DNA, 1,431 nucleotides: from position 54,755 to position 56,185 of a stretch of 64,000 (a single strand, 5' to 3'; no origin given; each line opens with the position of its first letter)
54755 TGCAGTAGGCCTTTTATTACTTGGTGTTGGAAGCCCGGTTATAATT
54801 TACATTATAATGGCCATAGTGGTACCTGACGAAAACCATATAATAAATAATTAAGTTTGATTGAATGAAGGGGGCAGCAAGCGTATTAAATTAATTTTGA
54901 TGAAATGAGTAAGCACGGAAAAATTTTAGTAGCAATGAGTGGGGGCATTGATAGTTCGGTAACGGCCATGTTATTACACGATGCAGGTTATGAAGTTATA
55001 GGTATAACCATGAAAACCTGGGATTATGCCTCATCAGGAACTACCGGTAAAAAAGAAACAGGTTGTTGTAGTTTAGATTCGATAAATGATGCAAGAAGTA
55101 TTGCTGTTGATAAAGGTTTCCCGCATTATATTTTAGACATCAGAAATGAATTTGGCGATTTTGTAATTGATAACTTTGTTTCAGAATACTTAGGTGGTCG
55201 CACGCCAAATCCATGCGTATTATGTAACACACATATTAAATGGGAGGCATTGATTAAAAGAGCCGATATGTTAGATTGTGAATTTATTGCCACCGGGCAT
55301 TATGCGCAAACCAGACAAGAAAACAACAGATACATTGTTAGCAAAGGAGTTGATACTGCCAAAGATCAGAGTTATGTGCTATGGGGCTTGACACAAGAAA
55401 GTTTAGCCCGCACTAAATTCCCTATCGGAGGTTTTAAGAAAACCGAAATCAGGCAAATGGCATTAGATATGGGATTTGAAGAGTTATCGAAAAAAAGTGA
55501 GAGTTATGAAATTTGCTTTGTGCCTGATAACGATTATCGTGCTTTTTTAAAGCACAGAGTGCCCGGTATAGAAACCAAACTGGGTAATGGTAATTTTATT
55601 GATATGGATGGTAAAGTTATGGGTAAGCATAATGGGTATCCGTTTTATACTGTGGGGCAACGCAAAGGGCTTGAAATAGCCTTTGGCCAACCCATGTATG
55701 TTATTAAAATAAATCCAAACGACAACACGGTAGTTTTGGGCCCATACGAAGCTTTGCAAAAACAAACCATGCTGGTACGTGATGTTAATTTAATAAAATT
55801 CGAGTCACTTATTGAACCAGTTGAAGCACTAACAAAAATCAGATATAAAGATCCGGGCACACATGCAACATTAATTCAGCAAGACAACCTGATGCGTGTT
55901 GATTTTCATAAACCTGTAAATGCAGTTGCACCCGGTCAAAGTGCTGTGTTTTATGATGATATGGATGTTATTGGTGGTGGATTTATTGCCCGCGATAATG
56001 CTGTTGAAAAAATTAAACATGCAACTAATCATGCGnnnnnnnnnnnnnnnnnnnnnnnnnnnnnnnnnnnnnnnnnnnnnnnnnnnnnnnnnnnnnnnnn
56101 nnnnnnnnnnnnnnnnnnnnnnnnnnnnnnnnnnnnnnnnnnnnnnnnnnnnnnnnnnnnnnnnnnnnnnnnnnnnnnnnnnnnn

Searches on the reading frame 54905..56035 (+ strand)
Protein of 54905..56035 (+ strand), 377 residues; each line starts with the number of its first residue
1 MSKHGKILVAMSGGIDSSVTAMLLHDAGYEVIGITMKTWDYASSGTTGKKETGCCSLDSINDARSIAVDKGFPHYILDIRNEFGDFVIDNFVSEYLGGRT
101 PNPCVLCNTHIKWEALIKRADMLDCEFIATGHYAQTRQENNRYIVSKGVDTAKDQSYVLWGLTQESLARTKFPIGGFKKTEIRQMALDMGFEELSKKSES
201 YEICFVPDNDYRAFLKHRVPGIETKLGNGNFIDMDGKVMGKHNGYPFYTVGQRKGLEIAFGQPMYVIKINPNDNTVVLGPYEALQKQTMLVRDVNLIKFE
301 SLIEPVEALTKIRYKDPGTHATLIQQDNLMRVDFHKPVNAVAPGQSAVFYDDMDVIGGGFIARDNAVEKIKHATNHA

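Call 9: search_protein_families(library=pfam, proteins=[window:54905-56035:+], max_evalue=0.001)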
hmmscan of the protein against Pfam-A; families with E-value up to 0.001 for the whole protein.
window:54905-56035:+ (377 aa): 4 families
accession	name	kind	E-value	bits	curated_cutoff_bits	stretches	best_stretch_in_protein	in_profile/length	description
PF03054.22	tRNA_Me_trans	-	5.9e-67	225.7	20.6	1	6-207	2-201/202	tRNA methyl transferase HUP domain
PF20259.3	tRNA_Me_trans_M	-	4.6e-19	68.2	27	1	225-279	11-65/66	tRNA methyl transferase PRC-barrel domain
PF20258.4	tRNA_Me_trans_C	-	1e-15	58.3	20.6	1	287-361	2-77/77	Aminomethyltransferase beta-barrel domain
PF02568.20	ThiI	-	7.4e-05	22.9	20.5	0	4-51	3-50/197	Thiamine biosynthesis protein (ThiI)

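Call 10: search_protein_families(library=ncbifam, proteins=[window:54905-56035:+], max_evalue=0.001)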
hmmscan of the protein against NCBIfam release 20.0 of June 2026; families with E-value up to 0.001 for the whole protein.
window:54905-56035:+ (377 aa): 10 families
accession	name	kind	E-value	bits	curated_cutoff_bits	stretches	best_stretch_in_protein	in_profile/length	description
NF001138.1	PRK00143.1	equivalog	5.3e-125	416.9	284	1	6-361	1-345/345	tRNA 2-thiouridine(34) synthase MnmA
NF011258.0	PRK14664.1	equivalog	1.1e-108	363.6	680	1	4-371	5-355/362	tRNA 2-thiouridine(34) synthase MnmA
NF011259.0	PRK14665.1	equivalog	7.6e-95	317.9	364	1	2-362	3-359/360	tRNA 2-thiouridine(34) synthase MnmA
TIGR00420.1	trmU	equivalog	8e-95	317.7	236.95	1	6-361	2-351/351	tRNA 2-thiouridine(34) synthase MnmA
NF010587.0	PRK13980.1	equivalog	3.2e-05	23.3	255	0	5-37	32-66/267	NAD+ synthase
TIGR00342.1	TIGR00342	equivalog_domain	9.1e-05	21.7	264.5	1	4-47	172-215/373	tRNA uracil 4-sulfurtransferase ThiI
TIGR00268.2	TIGR00268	equivalog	9.7e-05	21.8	150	0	2-38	11-49/259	ATP-dependent sacrificial sulfur transferase LarE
NF000848.1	PRK00074.1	equivalog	0.00038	19.2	400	1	4-27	213-236/512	glutamine-hydrolyzing GMP synthase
TIGR00364.1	TIGR00364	equivalog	0.00053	19.6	150.3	0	9-37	3-31/201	7-cyano-7-deazaguanine synthase QueC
NF003385.0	PRK04527.1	equivalog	0.00053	18.7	603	1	5-132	4-118/401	argininosuccinate synthase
